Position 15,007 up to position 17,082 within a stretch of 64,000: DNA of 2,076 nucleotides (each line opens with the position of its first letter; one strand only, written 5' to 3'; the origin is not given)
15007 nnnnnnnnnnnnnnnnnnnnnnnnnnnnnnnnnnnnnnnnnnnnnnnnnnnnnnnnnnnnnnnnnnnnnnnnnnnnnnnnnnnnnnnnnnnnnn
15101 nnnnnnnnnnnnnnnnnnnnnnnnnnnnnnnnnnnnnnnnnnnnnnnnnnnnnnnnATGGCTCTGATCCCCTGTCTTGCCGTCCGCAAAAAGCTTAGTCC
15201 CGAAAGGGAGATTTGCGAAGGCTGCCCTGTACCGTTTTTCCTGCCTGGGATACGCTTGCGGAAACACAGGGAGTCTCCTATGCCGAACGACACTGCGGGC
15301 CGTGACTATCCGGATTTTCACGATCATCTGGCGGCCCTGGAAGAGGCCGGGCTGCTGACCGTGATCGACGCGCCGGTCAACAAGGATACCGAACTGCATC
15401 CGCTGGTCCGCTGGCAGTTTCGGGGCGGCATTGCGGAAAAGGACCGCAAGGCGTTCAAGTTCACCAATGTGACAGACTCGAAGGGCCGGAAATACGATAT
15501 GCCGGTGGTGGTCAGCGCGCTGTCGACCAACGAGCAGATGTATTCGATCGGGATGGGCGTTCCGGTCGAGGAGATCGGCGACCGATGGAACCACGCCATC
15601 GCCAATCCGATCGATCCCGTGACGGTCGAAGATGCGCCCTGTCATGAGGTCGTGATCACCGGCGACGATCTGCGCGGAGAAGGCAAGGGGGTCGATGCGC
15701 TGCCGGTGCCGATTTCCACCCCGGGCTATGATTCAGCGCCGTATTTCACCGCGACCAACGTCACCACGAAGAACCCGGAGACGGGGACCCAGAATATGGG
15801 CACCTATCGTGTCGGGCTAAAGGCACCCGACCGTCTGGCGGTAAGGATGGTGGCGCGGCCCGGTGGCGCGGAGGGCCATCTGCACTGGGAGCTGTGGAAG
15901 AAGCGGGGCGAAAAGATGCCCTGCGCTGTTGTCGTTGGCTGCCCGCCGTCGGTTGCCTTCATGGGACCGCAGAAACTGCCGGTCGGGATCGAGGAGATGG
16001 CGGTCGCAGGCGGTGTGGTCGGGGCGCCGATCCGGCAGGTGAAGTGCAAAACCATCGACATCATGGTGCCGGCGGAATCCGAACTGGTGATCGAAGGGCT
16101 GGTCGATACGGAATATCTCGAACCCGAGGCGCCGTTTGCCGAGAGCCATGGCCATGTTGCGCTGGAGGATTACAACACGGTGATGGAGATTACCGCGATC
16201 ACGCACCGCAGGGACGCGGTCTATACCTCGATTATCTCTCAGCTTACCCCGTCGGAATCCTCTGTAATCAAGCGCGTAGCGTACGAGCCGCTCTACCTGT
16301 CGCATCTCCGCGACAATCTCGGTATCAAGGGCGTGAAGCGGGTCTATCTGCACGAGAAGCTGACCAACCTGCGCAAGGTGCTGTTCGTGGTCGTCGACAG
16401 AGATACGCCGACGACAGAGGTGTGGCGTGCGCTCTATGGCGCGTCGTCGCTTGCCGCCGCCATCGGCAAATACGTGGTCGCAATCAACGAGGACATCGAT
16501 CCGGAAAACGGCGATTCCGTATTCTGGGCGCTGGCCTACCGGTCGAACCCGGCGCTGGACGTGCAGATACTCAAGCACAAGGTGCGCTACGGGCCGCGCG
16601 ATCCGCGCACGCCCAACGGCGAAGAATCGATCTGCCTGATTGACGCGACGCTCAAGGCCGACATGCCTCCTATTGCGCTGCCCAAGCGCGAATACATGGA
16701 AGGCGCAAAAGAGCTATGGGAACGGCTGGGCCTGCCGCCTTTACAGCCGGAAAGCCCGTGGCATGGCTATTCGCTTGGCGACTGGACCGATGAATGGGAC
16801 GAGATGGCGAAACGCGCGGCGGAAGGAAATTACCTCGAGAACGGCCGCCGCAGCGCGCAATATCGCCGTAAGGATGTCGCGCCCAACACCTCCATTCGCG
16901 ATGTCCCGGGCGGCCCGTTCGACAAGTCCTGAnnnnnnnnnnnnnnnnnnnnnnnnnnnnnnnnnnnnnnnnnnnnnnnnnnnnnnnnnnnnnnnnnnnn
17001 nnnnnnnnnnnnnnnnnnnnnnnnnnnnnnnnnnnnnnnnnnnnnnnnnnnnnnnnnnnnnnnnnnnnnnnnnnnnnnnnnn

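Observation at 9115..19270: Catabolic module combining two ICL/PEPM lyase paralogues, a LeuCD-like hydratase, an amidohydrolase, a UbiD decarboxylase, an orphan Mo-hydroxylase and a crotonase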

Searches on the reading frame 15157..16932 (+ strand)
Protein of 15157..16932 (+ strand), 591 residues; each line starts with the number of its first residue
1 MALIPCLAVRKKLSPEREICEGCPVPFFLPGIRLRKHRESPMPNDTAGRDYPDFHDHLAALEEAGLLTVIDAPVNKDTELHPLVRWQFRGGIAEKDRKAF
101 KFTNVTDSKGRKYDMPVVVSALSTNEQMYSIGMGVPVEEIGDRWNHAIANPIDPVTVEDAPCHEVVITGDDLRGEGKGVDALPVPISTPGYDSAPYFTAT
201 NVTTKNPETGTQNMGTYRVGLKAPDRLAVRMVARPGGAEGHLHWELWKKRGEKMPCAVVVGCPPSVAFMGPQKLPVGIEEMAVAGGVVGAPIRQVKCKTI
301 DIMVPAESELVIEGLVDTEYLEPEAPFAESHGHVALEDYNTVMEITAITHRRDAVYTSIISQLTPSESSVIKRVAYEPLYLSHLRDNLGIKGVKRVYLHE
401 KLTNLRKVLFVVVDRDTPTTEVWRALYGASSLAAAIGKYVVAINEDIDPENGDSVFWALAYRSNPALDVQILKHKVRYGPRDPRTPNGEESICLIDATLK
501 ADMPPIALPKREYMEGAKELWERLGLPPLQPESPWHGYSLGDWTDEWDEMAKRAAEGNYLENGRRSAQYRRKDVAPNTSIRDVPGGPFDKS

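Call 3: search_protein_families(library=pfam, proteins=[window:15157-16932:+])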
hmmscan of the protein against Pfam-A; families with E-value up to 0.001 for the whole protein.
window:15157-16932:+ (591 aa): 3 families
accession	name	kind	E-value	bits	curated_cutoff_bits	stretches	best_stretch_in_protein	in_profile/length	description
PF01977.22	UbiD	-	8.8e-50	169.2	23.3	1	157-360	5-202/206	3-octaprenyl-4-hydroxybenzoate carboxy-lyase Rift-related domain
PF20696.2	UbiD_C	-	1.3e-10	41.8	24.2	1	377-496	9-126/127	3-octaprenyl-4-hydroxybenzoate carboxy-lyase C-terminal domain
PF20695.2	UbiD_N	-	2.9e-06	27.7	24.3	1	58-145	1-75/78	3-octaprenyl-4-hydroxybenzoate carboxy-lyase N-terminal domain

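Call 4: search_protein_families(library=ncbifam, proteins=[window:15157-16932:+])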
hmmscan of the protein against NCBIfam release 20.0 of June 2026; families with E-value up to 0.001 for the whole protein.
window:15157-16932:+ (591 aa): 7 families
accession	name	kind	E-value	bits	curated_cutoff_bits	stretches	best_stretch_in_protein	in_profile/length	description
TIGR00148.1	TIGR00148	subfamily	1.8e-58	198.3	244.85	1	55-498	2-436/438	UbiD family decarboxylase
TIGR03701.1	mena_SCO4490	equivalog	6e-49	167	495.9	2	152-473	107-415/433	menaquinone biosynthesis decarboxylase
NF041204.1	VdcC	exception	1.1e-43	149.4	650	1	51-501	1-439/467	non-oxidative hydroxyarylic acid decarboxylases subunit C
NF008175.0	PRK10922.1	equivalog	1.2e-36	126.3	788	1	157-473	125-431/497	4-hydroxy-3-polyprenylbenzoate decarboxylase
TIGR02723.1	phenyl_P_alpha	equivalog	2.8e-30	105.4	564.6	1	103-474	54-415/485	phenylphosphate carboxylase subunit alpha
NF041219.1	BagN_FevL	exception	8.1e-30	103.7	1000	1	50-465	16-434/502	bagremycin/ferroverdin biosynthesis UbiD family decarboxylase BagN/FevL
TIGR02724.1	phenyl_P_beta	equivalog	3.7e-29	101.4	468.95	1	111-490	50-429/472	phenylphosphate carboxylase subunit beta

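Call 22: find_homologous_proteins(query=window:15280-16932:+, max_evalue=1e-20)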
Query window:15280-16932:+ (550 aa): 8000 proteins with E <= 1e-20 among 8000 candidates; the best 120 are listed.
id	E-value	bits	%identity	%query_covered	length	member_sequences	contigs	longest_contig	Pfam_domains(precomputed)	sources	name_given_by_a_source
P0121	0.0e+0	1276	100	100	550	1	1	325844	PF20696.3,PF01977.23,PF20695.3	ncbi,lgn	-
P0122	0.0e+0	1276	100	100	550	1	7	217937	PF20696.3,PF01977.23,PF20695.3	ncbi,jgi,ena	jgi:UbiD family decarboxylase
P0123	0.0e+0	1275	100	100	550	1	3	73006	PF20696.3,PF01977.23,PF20695.3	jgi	-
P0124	0.0e+0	1275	100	100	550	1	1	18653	PF20696.3,PF01977.23,PF20695.3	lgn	-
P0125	0.0e+0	1274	100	100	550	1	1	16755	PF20696.3,PF01977.23,PF20695.3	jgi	jgi:UbiD family decarboxylase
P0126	0.0e+0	1273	100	100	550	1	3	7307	PF20696.3,PF01977.23,PF20695.3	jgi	-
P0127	0.0e+0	1272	100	100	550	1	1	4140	PF20696.3,PF01977.23,PF20695.3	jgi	-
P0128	0.0e+0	1232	96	100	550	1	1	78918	PF20696.3,PF01977.23,PF20695.3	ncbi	-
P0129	0.0e+0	1176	91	100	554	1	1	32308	PF20696.3,PF01977.23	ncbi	-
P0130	0.0e+0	1176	90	100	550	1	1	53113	PF20696.3,PF01977.23,PF20695.3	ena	-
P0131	0.0e+0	1168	90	100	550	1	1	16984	PF20696.3,PF01977.23,PF20695.3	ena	-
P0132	0.0e+0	1132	87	100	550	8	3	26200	PF20696.3,PF01977.23,PF20695.3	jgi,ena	jgi:UbiD family decarboxylase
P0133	0.0e+0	1131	87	100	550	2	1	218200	PF20696.3,PF01977.23,PF20695.3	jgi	jgi:UbiD family decarboxylase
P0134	0.0e+0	1100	84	100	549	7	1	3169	PF20696.3,PF01977.23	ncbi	-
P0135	0.0e+0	1090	84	99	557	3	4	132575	PF20696.3,PF01977.23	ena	-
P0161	3.4e-284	962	76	98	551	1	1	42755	PF20696.3,PF01977.23,PF20695.3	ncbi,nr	ncbi:MAG: UbiD family decarboxylase [Alphaproteobacteria bacterium]|nr:UbiD family decarboxylase [Al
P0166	4.9e-283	958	74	97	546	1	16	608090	PF20696.3,PF01977.23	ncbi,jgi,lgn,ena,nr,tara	ncbi:MAG: carboxylase [Rhodospirillaceae bacterium]|nr:carboxylase [Rhodospirillaceae bacterium] OUT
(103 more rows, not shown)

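Call 24: find_related_loci(query=A1, collection=genome_contigs, flank=10000)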
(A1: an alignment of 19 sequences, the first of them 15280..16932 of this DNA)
Query A1 (550 aa) in genome_contigs; peptide patterns used: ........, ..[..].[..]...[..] (x = any residue, [..] = any of these).
600 stretches matched a pattern (row limit reached: there are more); 579 encode a relative of the query (tblastn E <= 1e-3); the best 80 are kept; 80 distinct loci.
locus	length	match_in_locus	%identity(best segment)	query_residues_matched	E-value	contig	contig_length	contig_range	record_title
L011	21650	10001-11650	96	1-550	0e+0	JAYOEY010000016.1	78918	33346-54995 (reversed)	MAG: Rhodospirillales bacterium isolate 139552_S154_concoct_bins.tsv.156 NODE_268_length_78918_cov_20.399566, whole geno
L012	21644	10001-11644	84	1-548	0e+0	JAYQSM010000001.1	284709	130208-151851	MAG: Rhodospirillaceae bacterium isolate SD3109_NP_metabta_bins_sspec.tsv.257 contig_13361_pilon, whole genome shotgun s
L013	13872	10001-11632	85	7-550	0e+0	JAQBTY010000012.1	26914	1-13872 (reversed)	MAG: Proteobacteria bacterium isolate casp150-mb.13 NODE_4771_length_26914_cov_0.093753, whole genome shotgun sequence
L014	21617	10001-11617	84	10-548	0e+0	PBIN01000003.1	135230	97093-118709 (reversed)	MAG: Rhodospirillaceae bacterium isolate SP3 140515, whole genome shotgun sequence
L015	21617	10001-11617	83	10-548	0e+0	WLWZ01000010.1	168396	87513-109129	MAG: Alphaproteobacteria bacterium isolate MH-Pat-SR_metabat2_25 NODE_67_length_168396_cov_6.147870, whole genome shotgu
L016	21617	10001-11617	82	10-548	0e+0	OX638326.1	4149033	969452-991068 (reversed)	MAG: uncultured Alphaproteobacteria bacterium isolate 36580269-0a0b-41f5-a0f3-8f7859907d82 genome assembly, chromosome:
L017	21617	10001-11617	82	10-548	0e+0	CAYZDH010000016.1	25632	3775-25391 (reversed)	MAG TPA_asm: uncultured Rhodospirillaceae bacterium isolate SRP092796_co3_660 genome assembly, contig: NODE_2986_length_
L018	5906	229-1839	82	10-546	0e+0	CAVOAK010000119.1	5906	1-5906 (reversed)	MAG: Alphaproteobacteria bacterium isolate CBN3_323.63 genome assembly, contig: Ga0302135_10008345, whole genome shotgun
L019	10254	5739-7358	82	10-549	0e+0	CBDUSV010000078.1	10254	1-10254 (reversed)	MAG TPA_asm: uncultured bacterium isolate SRR22302374_concoct_103 genome assembly, contig: ERZ26661914.4746, whole genom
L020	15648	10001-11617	80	10-548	0e+0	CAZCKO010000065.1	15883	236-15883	MAG TPA_asm: uncultured Rhodospirillaceae bacterium isolate SRP077602_co4_646 genome assembly, contig: NODE_6471_length_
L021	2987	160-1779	79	10-549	0e+0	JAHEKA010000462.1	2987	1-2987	MAG: Rhodospirillales bacterium isolate Ww571 NODE_176070_length_2987_cov_2.632938, whole genome shotgun sequence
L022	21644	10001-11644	76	1-548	0e+0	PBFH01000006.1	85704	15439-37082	MAG: Rhodospirillaceae bacterium isolate SP3103 83094, whole genome shotgun sequence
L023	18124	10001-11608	76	8-544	0e+0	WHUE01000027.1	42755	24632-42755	MAG: Alphaproteobacteria bacterium isolate Dino_bin58 NODE_27_length_42755_cov_10.225995, whole genome shotgun sequence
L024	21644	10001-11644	74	1-548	0e+0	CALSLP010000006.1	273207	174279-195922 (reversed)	MAG: uncultured Alphaproteobacteria bacterium isolate A_MB73 genome assembly, contig: contig_9612_A_MB73, whole genome s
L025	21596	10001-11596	74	10-541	0e+0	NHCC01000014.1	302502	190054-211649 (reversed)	MAG: Rhodospirillaceae bacterium TMED23 90313, whole genome shotgun sequence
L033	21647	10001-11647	68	2-549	0e+0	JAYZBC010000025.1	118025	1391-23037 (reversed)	MAG: Pseudomonadota bacterium isolate XB_MAG1198 DB_MAG1198_0025, whole genome shotgun sequence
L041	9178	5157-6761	67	6-542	0e+0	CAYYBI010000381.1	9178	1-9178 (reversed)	MAG TPA_asm: uncultured Rhodospirillaceae bacterium isolate binchicken_co231_167 genome assembly, contig: k141_2722432,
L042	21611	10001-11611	66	6-543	0e+0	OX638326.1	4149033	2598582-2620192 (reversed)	MAG: uncultured Alphaproteobacteria bacterium isolate 36580269-0a0b-41f5-a0f3-8f7859907d82 genome assembly, chromosome:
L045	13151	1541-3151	67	10-546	0e+0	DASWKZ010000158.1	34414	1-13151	MAG TPA_asm: Alphaproteobacteria bacterium isolate SMAG_U2935 k141_1603688, whole genome shotgun sequence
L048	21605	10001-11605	67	10-543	0e+0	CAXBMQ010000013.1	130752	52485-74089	MAG TPA_asm: uncultured Rhodospirillaceae bacterium isolate ERR2762121_concoct_63 genome assembly, contig: ERZ3421540.30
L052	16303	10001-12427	63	8-542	0e+0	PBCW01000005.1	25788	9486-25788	MAG: Rhodospirillaceae bacterium isolate SP3966 5524, whole genome shotgun sequence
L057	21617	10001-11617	63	3-542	0e+0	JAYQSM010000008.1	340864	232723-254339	MAG: Rhodospirillaceae bacterium isolate SD3109_NP_metabta_bins_sspec.tsv.257 contig_22833_pilon, whole genome shotgun s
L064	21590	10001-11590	64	11-540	0e+0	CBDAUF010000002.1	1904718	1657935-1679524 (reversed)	MAG: Alphaproteobacteria bacterium isolate da7f95fe-6377-4274-8bb6-9737539f4857 genome assembly, contig: contig_2, whole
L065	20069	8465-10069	61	7-542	0e+0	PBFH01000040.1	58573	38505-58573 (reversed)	MAG: Rhodospirillaceae bacterium isolate SP3103 137916, whole genome shotgun sequence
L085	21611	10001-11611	60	5-542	0e+0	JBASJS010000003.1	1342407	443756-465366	MAG: Limnohabitans sp. isolate MFD12110_ilm_asm_bin34 k127_108750, whole genome shotgun sequence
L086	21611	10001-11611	61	2-540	0e+0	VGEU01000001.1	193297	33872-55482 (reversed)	MAG: Alphaproteobacteria bacterium isolate K_Offshore_80m_m2_191 K_Offshore_80m_m2_191_Ga0194132_10000056, whole genome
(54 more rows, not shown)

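Call 29: search_protein_families(library=pfam, proteins=[L042:5448-6554:-, L042:6607-7374:-, L042:7535-8443:+, L042:8542-9342:+, L042:11642-12067:+, L042:12064-13206:+, L042:15582-16826:+, L042:17589-18170:-, L042:18191-18955:-, L042:19030-19917:+])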
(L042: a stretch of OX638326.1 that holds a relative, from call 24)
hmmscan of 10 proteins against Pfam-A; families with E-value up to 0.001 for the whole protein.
L042:5448-6554:- (368 aa): 2 families
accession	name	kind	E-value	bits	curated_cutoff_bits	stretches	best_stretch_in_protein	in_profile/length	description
PF00724.26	Oxidored_FMN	-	2.8e-64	218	27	1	14-347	2-338/342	NADH:flavin oxidoreductase / NADH oxidase family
PF01207.24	Dus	-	0.00072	19.2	20.4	0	204-343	95-226/311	Dihydrouridine synthase (Dus)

L042:6607-7374:- (255 aa): 1 family
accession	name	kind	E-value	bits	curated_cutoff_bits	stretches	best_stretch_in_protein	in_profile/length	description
PF00724.26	Oxidored_FMN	-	1.8e-41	143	27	2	101-246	189-338/342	NADH:flavin oxidoreductase / NADH oxidase family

L042:7535-8443:+ (302 aa): 1 family
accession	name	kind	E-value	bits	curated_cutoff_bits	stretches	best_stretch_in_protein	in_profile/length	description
PF00892.27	EamA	-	4.7e-26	92.1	28.2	2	20-148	5-134/135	EamA-like transporter family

L042:8542-9342:+ (266 aa): 1 family
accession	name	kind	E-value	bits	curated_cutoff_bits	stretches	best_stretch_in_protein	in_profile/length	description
PF00227.31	Proteasome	-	6.3e-10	39.5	22.4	1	7-89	5-83/189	Proteasome subunit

L042:11642-12067:+ (141 aa): 2 families
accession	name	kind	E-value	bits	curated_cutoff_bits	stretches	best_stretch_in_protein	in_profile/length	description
PF01796.24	OB_ChsH2_C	-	4.5e-16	59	27.1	1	58-115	4-63/65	ChsH2, C-terminal OB-fold domain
PF12172.15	zf-ChsH2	-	3.6e-07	30.3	23.2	1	25-53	8-36/37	ChsH2, rubredoxin-like zinc ribbon domain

L042:12064-13206:+ (380 aa): 5 families
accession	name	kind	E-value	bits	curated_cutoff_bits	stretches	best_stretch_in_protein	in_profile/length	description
PF22691.2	Thiolase_C_1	-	1.4e-45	155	28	1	237-366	8-135/144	Thiolase C-terminal domain-like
PF00108.29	Thiolase_N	-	3.2e-24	86.2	26.4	1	5-214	1-259/260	Thiolase, N-terminal domain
PF02803.24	Thiolase_C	-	2.3e-13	50.3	27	1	255-364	29-114/123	Thiolase, C-terminal domain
PF08545.16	ACP_syn_III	-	3.3e-06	27.3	24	0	77-114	3-40/80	3-Oxoacyl-[acyl-carrier-protein (ACP)] synthase III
PF00109.32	ketoacyl-synt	-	2.2e-05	24.6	20.8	0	61-112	155-205/252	Beta-ketoacyl synthase, N-terminal domain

L042:15582-16826:+ (414 aa): 1 family
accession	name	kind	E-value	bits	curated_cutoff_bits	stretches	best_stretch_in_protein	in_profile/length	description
PF02515.22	CoA_transf_3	-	6.1e-124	414.3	23.3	1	14-381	1-366/366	CoA-transferase family III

L042:17589-18170:- (193 aa): 1 family
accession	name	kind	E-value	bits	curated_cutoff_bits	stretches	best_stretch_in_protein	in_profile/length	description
PF01923.23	Cob_adeno_trans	-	4.4e-60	203.1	24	1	7-170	1-169/171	Cobalamin adenosyltransferase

L042:18191-18955:- (254 aa): 2 families
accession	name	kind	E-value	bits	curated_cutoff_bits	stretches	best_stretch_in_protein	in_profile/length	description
PF13975.11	gag-asp_proteas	-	5.8e-25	88.1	28.2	1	150-239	3-92/92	gag-polyprotein putative aspartyl protease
PF13650.11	Asp_protease_2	-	2.2e-22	80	24.3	1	150-236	3-90/90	Aspartyl protease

L042:19030-19917:+ (295 aa): 1 family
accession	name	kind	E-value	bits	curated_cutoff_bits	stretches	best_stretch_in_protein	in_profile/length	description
PF03547.23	Mem_trans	-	6.1e-19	68.3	25.7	1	11-288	6-342/343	Membrane transport protein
